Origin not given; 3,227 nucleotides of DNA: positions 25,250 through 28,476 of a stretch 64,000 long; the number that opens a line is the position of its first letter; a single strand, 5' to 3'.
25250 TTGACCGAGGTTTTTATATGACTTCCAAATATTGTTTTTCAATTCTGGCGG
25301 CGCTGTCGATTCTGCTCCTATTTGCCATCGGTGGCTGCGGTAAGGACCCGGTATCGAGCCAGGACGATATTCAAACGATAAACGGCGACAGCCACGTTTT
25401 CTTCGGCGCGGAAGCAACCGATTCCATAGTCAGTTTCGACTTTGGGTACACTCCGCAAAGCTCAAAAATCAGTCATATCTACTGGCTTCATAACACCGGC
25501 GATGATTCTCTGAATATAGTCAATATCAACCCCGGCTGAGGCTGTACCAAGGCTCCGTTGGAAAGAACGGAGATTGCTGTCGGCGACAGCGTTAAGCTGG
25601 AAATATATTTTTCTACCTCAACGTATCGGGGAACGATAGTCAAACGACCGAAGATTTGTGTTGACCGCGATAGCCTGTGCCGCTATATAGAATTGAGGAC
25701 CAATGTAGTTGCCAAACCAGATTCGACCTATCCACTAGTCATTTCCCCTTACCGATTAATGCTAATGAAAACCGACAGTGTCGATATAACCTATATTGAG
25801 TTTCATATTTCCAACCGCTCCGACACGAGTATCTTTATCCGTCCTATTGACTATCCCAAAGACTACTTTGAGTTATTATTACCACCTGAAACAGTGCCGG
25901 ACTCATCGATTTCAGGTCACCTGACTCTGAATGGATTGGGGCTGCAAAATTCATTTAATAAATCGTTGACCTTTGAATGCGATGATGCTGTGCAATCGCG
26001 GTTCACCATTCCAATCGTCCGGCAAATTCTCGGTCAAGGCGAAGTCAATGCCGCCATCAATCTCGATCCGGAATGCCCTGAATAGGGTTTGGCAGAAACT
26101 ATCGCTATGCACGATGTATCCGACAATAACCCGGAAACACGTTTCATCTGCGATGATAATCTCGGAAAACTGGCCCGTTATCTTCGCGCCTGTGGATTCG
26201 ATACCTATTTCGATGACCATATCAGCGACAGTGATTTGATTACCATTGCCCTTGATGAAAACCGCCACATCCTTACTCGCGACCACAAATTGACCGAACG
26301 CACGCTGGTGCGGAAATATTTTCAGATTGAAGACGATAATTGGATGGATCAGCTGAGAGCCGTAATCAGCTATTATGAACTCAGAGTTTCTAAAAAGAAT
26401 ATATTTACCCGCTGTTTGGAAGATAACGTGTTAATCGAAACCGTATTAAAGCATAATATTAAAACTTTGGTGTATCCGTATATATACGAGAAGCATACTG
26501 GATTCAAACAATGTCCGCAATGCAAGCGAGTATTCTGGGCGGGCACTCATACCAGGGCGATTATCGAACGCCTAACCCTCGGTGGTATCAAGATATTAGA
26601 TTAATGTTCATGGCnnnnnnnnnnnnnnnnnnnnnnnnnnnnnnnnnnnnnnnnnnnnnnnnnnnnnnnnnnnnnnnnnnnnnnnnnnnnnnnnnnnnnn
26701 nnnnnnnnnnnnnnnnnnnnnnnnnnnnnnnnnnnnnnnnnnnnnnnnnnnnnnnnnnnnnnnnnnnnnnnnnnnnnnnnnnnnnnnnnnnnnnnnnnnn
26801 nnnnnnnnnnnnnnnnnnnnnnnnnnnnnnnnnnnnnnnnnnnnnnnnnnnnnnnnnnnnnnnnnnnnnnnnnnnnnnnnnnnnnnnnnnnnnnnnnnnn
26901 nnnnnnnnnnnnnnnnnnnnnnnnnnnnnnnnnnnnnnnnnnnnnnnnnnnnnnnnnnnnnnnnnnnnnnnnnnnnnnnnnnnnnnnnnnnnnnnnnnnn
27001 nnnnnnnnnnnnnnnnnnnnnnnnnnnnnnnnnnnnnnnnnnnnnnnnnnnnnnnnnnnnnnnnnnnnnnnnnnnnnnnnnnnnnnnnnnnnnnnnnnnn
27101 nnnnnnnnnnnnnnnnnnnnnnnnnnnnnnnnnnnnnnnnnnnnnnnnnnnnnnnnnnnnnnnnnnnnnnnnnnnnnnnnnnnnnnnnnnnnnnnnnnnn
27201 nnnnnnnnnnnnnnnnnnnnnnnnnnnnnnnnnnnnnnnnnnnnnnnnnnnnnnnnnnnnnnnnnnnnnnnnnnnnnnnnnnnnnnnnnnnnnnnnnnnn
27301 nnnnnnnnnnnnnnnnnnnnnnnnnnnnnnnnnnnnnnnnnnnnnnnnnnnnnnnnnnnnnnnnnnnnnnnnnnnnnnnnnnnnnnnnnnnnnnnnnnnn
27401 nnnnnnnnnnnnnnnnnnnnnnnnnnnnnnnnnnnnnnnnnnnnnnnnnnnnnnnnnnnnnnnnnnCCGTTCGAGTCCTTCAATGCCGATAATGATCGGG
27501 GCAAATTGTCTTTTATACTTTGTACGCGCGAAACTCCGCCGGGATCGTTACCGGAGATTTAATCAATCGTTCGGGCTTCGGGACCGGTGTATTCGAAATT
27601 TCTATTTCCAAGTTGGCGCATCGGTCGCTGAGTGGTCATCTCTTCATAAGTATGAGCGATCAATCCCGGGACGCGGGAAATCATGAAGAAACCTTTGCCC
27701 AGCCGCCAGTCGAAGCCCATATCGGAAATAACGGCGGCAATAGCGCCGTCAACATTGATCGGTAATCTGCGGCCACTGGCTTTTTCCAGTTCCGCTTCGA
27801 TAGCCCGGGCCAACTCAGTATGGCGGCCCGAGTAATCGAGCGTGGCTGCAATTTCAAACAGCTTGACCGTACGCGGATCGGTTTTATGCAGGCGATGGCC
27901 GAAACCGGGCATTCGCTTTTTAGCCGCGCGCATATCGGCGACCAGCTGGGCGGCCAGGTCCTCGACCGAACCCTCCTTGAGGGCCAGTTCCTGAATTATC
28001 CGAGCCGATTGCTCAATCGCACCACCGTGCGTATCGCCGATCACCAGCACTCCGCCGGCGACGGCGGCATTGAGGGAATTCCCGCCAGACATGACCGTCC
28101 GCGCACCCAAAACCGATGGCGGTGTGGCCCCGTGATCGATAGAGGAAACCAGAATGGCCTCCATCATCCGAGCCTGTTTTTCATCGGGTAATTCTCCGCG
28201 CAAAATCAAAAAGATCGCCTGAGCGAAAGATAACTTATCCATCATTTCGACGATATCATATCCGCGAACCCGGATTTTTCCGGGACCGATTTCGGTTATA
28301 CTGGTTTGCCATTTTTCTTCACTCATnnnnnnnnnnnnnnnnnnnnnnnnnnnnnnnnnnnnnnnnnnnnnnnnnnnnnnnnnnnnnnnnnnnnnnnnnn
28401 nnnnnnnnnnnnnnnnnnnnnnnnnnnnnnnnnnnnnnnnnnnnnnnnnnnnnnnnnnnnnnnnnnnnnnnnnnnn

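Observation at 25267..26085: In-frame TGA at the first Cys of a DUF1573-like CxC motif, with a downstream hairpin: candidate new selenoprotein family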

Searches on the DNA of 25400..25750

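Call 11: search_rna_families(source=window, start=25400, end=25750, threshold=evalue, max_evalue=10)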
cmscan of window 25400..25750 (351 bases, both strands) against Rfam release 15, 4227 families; matches with E-value up to 10: 0.
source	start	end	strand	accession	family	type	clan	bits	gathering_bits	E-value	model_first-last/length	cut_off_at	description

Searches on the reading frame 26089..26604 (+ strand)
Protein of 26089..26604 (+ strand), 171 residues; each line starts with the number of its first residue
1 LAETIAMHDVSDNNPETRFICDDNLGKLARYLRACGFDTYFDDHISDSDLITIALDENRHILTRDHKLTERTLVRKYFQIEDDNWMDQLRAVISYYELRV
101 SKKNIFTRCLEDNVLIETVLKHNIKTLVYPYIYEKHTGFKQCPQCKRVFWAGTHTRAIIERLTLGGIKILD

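Call 7: search_protein_families(library=pfam, proteins=[window:26089-26604:+], max_evalue=0.01)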
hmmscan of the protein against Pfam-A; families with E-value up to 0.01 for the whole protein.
window:26089-26604:+ (171 aa): 1 family
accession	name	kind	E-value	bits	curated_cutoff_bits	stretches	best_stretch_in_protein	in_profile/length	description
PF01927.22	Mut7-C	-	9.4e-40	136.5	23.3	1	17-161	1-145/146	Mut7-C RNAse domain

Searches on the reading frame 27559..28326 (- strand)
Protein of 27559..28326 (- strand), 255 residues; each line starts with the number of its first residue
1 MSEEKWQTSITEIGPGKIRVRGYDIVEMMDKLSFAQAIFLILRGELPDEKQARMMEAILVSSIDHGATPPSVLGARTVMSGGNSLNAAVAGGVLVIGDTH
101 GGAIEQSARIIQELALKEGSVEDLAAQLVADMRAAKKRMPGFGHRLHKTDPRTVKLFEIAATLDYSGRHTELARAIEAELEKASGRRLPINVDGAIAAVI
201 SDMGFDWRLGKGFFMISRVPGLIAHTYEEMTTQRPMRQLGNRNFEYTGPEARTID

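Call 55: search_protein_families(library=pfam, proteins=[window:27559-28326:-], max_evalue=0.0001)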
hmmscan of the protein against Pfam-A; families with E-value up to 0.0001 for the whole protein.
window:27559-28326:- (255 aa): 1 family
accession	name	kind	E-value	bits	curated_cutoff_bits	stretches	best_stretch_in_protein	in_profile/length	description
PF00285.26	Citrate_synt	-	1e-38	133.8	27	2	47-237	162-355/357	Citrate synthase, C-terminal domain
